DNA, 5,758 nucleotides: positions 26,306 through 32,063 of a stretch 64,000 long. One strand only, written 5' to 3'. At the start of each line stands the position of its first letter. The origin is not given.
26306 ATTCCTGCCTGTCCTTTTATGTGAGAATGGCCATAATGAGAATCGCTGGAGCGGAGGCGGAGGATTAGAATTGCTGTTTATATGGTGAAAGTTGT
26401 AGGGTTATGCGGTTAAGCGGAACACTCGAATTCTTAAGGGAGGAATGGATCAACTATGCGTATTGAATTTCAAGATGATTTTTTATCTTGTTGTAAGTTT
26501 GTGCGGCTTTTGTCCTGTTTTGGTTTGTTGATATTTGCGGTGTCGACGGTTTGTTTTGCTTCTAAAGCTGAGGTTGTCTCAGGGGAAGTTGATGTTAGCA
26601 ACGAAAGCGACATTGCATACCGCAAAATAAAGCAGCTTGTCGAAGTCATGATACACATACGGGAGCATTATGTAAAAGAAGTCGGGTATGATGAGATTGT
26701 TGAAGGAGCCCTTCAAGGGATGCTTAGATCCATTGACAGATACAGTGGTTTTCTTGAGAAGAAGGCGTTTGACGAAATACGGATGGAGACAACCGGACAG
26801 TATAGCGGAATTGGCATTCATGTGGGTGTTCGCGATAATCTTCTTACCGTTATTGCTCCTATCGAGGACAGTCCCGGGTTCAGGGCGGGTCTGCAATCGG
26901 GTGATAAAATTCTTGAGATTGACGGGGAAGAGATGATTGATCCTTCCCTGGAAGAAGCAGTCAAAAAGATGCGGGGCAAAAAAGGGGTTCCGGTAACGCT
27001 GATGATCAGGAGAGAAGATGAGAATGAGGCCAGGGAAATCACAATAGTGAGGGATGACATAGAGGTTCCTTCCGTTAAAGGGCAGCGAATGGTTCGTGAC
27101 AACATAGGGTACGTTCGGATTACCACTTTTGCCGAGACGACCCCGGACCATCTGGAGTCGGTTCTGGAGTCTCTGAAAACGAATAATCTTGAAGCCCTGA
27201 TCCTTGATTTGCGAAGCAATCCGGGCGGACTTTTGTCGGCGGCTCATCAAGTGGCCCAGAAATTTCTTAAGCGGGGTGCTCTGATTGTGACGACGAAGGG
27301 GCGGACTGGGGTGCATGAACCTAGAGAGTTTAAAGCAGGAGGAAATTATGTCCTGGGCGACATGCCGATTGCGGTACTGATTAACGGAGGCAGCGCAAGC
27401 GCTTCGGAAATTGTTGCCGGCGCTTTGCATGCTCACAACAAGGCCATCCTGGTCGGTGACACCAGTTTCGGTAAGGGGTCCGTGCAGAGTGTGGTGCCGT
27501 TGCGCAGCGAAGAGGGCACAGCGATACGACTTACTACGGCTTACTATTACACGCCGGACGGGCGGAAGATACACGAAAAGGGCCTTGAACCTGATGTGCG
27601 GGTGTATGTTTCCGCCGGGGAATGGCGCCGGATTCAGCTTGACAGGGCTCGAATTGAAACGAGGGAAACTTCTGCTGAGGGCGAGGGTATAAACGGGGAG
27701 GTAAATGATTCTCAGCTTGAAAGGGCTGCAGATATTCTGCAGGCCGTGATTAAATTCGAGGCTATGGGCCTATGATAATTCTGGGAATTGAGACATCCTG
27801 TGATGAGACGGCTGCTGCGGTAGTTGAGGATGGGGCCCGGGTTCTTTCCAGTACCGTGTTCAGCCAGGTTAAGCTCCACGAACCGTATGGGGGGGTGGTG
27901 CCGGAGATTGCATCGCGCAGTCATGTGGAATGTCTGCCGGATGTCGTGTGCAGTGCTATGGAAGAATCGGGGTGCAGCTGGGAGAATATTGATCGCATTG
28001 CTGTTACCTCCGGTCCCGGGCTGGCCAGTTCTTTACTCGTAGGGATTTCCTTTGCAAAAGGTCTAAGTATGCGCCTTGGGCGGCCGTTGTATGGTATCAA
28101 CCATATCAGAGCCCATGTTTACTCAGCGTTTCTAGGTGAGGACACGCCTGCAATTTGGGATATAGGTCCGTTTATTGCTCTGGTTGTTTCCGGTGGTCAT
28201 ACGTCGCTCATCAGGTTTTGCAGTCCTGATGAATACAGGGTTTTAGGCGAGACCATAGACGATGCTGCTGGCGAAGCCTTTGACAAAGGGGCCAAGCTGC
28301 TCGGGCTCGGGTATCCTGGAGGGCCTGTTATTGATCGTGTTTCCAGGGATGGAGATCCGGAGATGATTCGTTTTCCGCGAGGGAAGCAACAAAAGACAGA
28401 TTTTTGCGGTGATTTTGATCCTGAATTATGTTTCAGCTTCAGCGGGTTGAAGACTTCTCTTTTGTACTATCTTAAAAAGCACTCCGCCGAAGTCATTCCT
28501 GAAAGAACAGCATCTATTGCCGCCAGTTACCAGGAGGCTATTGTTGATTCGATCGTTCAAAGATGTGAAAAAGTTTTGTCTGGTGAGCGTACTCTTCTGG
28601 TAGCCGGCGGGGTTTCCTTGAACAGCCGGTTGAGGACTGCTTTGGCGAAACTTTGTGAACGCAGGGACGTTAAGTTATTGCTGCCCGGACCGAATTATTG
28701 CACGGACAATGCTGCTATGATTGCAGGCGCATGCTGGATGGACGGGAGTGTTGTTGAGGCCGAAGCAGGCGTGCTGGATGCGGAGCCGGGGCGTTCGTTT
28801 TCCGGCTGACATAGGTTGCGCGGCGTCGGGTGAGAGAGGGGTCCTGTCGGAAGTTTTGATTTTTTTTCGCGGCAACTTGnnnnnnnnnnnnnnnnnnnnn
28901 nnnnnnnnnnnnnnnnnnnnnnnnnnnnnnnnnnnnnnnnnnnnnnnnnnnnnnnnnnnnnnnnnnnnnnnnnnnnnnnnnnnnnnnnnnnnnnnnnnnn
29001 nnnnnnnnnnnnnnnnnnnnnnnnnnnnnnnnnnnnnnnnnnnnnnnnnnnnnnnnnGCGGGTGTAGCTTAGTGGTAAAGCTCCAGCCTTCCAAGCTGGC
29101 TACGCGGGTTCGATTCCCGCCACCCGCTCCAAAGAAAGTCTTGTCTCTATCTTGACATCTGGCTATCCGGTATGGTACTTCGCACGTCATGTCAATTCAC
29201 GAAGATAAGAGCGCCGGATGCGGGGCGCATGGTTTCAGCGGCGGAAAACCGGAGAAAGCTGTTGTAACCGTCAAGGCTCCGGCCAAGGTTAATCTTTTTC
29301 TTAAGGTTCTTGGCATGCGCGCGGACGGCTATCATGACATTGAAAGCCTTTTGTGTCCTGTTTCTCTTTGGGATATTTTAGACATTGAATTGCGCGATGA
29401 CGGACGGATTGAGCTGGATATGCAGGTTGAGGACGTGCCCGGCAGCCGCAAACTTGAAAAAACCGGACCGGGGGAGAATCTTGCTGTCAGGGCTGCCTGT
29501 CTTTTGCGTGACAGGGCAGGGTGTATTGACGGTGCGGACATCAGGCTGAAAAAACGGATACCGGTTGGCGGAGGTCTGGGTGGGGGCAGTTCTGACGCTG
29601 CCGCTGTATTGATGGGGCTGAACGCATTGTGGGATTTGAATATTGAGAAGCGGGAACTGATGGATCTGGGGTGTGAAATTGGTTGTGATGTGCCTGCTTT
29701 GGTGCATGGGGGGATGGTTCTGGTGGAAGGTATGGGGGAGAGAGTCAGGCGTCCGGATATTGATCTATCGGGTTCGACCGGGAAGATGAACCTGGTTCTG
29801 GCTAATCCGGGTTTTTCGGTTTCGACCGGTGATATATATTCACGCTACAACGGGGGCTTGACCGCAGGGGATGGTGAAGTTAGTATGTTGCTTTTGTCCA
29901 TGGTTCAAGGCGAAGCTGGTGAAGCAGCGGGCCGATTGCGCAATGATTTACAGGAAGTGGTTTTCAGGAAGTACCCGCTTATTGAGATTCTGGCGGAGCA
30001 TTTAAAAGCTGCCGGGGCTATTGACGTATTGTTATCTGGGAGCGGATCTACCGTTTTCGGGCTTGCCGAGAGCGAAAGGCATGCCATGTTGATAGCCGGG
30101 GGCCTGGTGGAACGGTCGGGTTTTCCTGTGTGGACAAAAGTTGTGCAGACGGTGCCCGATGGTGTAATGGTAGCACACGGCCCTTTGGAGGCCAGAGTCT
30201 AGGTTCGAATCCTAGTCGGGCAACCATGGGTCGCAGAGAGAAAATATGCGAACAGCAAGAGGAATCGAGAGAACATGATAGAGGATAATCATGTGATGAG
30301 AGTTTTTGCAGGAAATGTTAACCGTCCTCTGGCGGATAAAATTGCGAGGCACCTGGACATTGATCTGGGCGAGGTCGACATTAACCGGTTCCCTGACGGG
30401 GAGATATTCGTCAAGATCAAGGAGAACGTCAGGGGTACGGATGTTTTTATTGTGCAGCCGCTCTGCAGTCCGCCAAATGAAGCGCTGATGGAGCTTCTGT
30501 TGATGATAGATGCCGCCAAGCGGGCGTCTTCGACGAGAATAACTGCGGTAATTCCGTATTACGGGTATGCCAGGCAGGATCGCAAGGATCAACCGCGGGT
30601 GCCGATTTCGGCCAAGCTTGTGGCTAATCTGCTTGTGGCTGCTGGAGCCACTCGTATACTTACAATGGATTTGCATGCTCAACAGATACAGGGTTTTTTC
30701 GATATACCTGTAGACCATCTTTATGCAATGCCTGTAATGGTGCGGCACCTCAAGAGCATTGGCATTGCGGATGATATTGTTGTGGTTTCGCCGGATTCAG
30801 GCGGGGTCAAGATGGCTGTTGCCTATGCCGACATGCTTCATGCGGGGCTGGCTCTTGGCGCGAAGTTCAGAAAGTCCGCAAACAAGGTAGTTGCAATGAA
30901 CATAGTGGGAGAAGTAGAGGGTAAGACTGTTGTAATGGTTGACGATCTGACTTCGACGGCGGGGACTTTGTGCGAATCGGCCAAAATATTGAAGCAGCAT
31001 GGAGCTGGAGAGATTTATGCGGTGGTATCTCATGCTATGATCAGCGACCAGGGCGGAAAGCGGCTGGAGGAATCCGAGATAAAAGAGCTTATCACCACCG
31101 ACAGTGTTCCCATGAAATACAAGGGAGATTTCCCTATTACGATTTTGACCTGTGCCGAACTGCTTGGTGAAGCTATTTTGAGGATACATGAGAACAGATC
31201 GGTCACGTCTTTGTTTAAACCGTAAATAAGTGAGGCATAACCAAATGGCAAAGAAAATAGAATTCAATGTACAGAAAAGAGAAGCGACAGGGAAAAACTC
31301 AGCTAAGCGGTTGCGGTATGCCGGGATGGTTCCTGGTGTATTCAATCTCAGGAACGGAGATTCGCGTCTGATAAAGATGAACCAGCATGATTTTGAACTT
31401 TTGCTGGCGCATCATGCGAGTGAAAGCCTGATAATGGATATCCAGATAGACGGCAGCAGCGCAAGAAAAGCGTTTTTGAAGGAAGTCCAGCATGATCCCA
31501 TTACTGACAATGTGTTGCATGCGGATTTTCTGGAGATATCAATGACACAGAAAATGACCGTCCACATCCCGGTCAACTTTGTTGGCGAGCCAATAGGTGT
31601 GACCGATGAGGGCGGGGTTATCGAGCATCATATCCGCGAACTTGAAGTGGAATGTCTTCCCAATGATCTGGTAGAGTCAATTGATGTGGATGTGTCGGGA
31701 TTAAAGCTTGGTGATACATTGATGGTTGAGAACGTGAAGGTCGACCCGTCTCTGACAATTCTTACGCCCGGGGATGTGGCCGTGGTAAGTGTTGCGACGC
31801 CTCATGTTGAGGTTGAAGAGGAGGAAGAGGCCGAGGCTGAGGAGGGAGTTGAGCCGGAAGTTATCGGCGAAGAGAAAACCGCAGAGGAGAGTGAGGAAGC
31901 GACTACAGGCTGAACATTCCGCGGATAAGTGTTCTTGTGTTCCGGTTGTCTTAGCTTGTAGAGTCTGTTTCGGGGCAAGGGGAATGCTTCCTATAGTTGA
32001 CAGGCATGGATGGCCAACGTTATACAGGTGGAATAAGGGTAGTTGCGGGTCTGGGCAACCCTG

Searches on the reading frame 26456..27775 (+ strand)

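Call 73: search_protein_families(library=pfam, proteins=[window:26456-27775:+], max_evalue=1e-8)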
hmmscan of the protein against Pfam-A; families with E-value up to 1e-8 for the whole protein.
window:26456-27775:+ (439 aa): 4 families
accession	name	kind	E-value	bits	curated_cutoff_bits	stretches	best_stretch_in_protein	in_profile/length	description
PF03572.23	Peptidase_S41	-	3.4e-54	183.3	24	1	216-383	1-165/165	Peptidase family S41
PF00595.29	PDZ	-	1.3e-09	38.8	23.2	1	108-184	2-80/81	PDZ domain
PF13180.12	PDZ_2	-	1.9e-09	38.1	27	1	118-196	2-79/80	PDZ domain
PF17820.7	PDZ_6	-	1.9e-09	37.5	27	1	132-186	2-54/54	PDZ domain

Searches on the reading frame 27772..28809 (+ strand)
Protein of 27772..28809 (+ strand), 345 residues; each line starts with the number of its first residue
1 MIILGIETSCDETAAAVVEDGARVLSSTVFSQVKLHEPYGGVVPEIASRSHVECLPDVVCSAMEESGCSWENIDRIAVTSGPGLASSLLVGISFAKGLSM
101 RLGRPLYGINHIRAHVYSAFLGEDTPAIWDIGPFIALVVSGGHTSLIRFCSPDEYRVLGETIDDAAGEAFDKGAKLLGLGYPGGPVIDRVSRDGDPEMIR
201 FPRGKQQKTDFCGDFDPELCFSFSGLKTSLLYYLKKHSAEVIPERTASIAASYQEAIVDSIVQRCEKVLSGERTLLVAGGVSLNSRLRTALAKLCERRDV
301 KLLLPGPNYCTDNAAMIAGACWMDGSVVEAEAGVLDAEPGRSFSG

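Call 73: search_protein_families(library=pfam, proteins=[window:27772-28809:+], max_evalue=1e-8)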
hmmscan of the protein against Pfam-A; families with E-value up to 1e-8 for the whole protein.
window:27772-28809:+ (345 aa): 1 family
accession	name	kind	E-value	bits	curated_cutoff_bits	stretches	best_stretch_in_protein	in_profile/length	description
PF00814.31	TsaD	-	5.5e-84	282.4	24.8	1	24-318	2-263/264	tRNA N6-adenosine threonylcarbamoyltransferase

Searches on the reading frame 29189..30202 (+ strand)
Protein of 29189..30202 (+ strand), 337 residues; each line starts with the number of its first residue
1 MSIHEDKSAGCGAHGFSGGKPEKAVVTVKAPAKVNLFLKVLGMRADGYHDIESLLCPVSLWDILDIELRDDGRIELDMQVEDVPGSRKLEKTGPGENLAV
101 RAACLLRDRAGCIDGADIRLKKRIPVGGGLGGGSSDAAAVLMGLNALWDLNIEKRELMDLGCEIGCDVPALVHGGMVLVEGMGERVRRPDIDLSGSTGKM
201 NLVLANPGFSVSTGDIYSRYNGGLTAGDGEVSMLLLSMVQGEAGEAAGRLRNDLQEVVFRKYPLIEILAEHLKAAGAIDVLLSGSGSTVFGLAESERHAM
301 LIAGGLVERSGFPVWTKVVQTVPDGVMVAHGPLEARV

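Call 73: search_protein_families(library=pfam, proteins=[window:29189-30202:+], max_evalue=1e-8)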
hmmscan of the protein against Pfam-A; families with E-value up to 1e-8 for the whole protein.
window:29189-30202:+ (337 aa): 1 family
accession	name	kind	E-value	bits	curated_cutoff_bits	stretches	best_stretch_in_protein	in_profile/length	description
PF00288.32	GHMP_kinases_N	-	6.7e-20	71.5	22.3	1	97-175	1-87/87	GHMP kinases N terminal domain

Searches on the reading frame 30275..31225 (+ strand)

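Call 73: search_protein_families(library=pfam, proteins=[window:30275-31225:+], max_evalue=1e-8)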
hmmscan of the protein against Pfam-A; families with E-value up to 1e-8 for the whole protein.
window:30275-31225:+ (316 aa): 3 families
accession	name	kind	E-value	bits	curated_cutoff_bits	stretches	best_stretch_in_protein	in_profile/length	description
PF13793.12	Pribosyltran_N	-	4.5e-56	188.2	25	1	8-124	1-117/117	N-terminal domain of ribose phosphate pyrophosphokinase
PF14572.12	Pribosyl_synth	-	1.2e-23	84.4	27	1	206-315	73-184/184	Phosphoribosyl synthetase-associated domain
PF00156.33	Pribosyltran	-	2.4e-16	59.9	26.3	1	167-270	30-141/158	Phosphoribosyl transferase domain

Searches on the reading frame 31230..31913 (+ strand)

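Call 73: search_protein_families(library=pfam, proteins=[window:31230-31913:+], max_evalue=1e-8)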
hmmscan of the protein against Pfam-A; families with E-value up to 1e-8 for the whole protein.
window:31230-31913:+ (227 aa): 2 families
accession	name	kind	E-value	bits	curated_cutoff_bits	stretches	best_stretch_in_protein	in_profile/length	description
PF14693.11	Ribosomal_TL5_C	-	4.8e-26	91.4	27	1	108-191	1-83/84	Ribosomal protein TL5, C-terminal domain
PF01386.24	Ribosomal_L25p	-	3.8e-21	75.8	23.6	1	13-100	2-82/82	Ribosomal L25p family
